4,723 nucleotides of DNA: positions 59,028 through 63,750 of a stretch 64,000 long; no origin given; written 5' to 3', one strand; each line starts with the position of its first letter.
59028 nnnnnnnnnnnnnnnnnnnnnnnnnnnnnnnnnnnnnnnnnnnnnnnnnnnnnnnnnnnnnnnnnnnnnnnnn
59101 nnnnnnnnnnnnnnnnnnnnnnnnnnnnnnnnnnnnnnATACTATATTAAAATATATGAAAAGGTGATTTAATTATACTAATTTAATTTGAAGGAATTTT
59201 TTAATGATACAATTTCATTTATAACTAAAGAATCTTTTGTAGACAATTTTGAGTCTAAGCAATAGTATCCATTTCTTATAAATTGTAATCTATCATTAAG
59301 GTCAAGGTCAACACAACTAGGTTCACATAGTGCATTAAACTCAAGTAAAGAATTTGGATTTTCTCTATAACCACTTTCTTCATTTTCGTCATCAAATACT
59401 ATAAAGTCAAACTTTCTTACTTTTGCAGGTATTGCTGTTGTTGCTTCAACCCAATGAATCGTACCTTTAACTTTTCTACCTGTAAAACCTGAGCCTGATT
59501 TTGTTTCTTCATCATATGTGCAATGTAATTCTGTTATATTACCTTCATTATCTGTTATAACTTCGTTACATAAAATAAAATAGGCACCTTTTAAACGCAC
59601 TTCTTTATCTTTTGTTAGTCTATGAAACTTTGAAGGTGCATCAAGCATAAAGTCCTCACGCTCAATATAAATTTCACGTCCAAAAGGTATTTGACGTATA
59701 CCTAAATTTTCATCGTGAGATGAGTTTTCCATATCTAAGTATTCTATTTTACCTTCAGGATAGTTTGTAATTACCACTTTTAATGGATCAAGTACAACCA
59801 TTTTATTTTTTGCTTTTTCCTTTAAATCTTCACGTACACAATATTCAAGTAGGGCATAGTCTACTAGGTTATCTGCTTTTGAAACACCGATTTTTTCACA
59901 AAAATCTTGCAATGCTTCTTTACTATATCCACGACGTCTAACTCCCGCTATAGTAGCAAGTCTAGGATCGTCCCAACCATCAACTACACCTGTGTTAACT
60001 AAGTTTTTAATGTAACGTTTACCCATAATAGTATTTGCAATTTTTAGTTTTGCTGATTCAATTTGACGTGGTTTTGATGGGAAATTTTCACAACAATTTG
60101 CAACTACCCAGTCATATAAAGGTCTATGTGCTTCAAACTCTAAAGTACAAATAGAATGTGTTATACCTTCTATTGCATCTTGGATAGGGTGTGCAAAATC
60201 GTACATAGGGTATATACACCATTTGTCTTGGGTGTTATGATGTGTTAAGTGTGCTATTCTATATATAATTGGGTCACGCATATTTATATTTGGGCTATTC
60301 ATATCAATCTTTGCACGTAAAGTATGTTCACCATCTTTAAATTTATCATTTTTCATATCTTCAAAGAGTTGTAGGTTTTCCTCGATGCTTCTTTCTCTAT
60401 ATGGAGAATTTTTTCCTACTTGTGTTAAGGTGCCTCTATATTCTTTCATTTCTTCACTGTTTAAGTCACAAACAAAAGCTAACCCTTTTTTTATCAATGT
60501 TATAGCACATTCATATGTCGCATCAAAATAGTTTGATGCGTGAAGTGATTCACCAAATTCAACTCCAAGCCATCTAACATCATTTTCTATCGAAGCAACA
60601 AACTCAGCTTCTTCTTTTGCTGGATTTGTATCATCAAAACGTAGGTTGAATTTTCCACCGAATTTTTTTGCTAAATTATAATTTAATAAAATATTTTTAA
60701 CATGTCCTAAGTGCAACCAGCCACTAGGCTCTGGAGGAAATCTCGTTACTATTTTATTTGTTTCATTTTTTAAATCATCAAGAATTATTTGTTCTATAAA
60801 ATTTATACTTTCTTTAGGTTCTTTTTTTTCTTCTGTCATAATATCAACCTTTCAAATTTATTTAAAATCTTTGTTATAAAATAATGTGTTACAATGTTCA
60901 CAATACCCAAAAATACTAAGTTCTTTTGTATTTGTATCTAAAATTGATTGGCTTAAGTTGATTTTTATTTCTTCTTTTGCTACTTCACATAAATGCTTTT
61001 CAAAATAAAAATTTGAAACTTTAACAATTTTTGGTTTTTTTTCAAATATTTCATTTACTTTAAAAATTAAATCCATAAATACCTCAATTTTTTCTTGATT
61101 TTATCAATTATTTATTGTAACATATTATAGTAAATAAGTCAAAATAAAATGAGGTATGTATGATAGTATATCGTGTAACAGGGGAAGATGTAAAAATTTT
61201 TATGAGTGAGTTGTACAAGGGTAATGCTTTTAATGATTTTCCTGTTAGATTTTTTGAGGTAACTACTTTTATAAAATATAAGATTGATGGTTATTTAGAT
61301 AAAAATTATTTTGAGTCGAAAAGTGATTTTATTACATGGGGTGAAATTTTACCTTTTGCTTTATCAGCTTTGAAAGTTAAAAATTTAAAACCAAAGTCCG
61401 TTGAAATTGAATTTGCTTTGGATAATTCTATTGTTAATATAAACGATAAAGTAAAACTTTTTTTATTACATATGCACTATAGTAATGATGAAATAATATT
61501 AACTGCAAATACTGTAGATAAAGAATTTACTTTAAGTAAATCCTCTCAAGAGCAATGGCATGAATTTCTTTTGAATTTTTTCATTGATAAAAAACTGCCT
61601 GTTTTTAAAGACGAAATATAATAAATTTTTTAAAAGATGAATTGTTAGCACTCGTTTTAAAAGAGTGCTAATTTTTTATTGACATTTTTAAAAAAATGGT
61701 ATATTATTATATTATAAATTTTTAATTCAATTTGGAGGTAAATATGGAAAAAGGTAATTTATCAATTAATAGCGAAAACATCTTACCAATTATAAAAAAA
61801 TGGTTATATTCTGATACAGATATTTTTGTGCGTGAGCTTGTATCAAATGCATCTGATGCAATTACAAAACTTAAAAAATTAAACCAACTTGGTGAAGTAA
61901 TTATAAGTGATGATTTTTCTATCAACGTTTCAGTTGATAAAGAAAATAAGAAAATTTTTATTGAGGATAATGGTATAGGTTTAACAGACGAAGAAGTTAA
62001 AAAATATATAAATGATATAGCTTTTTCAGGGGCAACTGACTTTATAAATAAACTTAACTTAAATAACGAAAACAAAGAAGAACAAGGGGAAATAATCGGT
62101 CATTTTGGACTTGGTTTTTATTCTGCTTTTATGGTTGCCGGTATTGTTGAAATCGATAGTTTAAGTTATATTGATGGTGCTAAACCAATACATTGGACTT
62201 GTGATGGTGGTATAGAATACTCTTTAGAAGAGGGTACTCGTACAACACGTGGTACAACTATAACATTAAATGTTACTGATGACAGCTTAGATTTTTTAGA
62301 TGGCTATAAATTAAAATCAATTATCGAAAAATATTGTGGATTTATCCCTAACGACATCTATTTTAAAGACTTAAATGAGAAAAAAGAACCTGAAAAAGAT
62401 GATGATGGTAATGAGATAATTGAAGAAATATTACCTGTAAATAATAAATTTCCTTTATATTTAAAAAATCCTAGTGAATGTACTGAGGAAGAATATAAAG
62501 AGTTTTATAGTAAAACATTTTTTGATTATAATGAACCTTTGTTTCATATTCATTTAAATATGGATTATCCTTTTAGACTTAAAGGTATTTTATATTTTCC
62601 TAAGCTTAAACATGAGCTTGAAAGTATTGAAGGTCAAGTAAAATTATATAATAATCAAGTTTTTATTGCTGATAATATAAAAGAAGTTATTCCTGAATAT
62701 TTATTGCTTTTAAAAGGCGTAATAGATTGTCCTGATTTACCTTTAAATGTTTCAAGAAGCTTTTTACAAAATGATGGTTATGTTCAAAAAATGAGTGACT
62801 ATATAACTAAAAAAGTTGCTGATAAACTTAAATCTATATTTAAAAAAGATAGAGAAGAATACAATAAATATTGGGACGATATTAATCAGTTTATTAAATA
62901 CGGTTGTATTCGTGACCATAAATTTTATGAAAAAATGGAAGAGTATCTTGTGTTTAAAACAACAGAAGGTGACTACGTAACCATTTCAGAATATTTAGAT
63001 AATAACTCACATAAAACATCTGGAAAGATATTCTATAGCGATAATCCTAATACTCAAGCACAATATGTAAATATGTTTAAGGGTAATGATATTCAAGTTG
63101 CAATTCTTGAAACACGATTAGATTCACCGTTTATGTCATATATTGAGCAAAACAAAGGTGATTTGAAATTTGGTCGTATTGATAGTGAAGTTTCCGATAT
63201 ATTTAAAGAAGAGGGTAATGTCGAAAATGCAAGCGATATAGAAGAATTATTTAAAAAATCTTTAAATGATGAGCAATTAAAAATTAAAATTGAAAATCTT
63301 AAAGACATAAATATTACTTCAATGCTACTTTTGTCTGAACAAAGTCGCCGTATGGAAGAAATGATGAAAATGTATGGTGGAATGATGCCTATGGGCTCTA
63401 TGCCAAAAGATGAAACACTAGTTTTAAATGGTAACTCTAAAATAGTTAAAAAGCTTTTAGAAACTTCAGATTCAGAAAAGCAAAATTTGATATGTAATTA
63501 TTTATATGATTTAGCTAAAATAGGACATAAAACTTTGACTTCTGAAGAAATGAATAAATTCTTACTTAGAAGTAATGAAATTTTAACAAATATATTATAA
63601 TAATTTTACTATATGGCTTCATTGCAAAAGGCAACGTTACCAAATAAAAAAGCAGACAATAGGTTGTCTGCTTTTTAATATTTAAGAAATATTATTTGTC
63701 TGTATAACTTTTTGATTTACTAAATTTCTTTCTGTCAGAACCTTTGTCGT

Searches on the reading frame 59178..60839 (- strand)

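Call 5: search_protein_families(library=pfam, proteins=[window:59178-60839:-], max_evalue=0.01)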
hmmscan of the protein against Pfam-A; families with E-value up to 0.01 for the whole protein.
window:59178-60839:- (553 aa): 3 families
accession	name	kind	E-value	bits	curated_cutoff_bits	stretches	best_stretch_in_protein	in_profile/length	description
PF00749.27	tRNA-synt_1c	-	3.9e-102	341.8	23.4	1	29-340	1-313/314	tRNA synthetases class I (E and Q), catalytic domain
PF03950.23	tRNA-synt_1c_C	-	1.4e-25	89.8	23.9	1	347-443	5-91/91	tRNA synthetases class I (E and Q), anti-codon binding domain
PF20974.2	tRNA-synt_1c_C2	-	9.3e-17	61.9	23.9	1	460-529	1-69/69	tRNA synthetases class I (E and Q), anti-codon binding domain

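Call 6: search_protein_families(library=ncbifam, proteins=[window:59178-60839:-], max_evalue=0.01)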
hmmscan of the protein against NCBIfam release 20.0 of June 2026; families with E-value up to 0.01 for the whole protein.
window:59178-60839:- (553 aa): 10 families
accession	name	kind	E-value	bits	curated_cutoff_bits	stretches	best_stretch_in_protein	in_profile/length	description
NF011291.0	PRK14703.1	equivalog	1.3e-218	728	681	1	5-550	6-556/769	glutamine--tRNA ligase/YqeY domain fusion protein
TIGR00440.1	glnS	equivalog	2.2e-193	643.9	425.8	1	31-550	2-522/524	glutamine--tRNA ligase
TIGR00463.1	gltX_arch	equivalog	6.5e-107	358.3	401.75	1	20-531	83-548/560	glutamate--tRNA ligase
NF003169.0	PRK04156.1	equivalog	8.9e-92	308.5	516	1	16-534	87-558/567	glutamate--tRNA ligase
TIGR00464.1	gltX_bact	equivalog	7.8e-25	87.7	289.95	1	29-231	1-203/470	glutamate--tRNA ligase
NF004315.1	PRK05710.1-4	equivalog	3.5e-16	59.4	250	1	32-134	1-104/274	tRNA glutamyl-Q(34) synthetase GluQRS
NF004314.0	PRK05710.1-3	equivalog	7.8e-15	55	256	1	27-172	4-151/297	tRNA glutamyl-Q(34) synthetase GluQRS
TIGR03838.1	queuosine_YadB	equivalog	5e-14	52.3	276.7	1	31-169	2-145/272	tRNA glutamyl-Q(34) synthetase GluQRS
NF004312.0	PRK05710.1-1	equivalog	4.4e-09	36.1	453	1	25-141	9-126/306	tRNA glutamyl-Q(34) synthetase GluQRS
NF004313.0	PRK05710.1-2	equivalog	1.7e-05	24.2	380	1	28-133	3-109/299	tRNA glutamyl-Q(34) synthetase GluQRS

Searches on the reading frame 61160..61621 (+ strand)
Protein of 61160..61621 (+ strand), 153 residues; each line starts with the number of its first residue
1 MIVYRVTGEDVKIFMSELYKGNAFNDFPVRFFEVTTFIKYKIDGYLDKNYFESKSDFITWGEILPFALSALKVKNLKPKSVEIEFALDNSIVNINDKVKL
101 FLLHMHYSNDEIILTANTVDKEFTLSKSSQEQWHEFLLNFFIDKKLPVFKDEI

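Call 27: search_protein_families(library=pfam, proteins=[window:61160-61621:+], max_evalue=0.000001)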
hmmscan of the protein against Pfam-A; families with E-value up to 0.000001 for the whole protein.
window:61160-61621:+ (153 aa): 1 family
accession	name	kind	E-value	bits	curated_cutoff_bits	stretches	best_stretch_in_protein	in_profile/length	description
PF18988.5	DUF5721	-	3.2e-15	56.6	25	1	18-146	2-146/149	Family of unknown function (DUF5721)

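Call 82: search_protein_families(library=ncbifam, proteins=[window:61160-61621:+], max_evalue=0.00001)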
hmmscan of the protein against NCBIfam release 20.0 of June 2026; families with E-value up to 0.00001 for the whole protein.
window:61160-61621:+ (153 aa): 0 families

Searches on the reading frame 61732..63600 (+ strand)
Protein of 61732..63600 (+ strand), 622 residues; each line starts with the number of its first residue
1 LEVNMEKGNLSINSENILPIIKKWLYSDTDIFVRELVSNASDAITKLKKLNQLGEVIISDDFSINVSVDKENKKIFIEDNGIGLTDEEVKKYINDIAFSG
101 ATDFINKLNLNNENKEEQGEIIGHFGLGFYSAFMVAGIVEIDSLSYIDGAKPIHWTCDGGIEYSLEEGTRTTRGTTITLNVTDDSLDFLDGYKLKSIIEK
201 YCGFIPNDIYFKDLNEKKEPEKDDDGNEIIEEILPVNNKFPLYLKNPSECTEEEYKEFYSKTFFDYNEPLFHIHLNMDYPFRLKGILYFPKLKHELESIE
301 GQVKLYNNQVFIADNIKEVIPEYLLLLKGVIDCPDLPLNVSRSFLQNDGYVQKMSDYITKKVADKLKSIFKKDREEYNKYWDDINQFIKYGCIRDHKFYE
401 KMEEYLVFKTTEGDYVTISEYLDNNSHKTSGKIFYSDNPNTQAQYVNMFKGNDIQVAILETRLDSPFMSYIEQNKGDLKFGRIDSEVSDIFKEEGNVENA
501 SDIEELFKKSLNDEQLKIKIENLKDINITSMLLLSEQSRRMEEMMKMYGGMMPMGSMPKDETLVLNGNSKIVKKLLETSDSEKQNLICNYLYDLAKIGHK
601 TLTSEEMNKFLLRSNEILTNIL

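Call 27: search_protein_families(library=pfam, proteins=[window:61732-63600:+], max_evalue=0.000001)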
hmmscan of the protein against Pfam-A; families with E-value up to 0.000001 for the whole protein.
window:61732-63600:+ (622 aa): 2 families
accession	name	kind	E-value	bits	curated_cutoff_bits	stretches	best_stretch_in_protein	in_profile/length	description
PF00183.23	HSP90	-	2.6e-51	175.6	24.4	1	217-618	63-486/518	Hsp90 protein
PF13589.12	HATPase_c_3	-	7.1e-08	33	25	0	33-136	7-85/137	Histidine kinase-, DNA gyrase B-, and HSP90-like ATPase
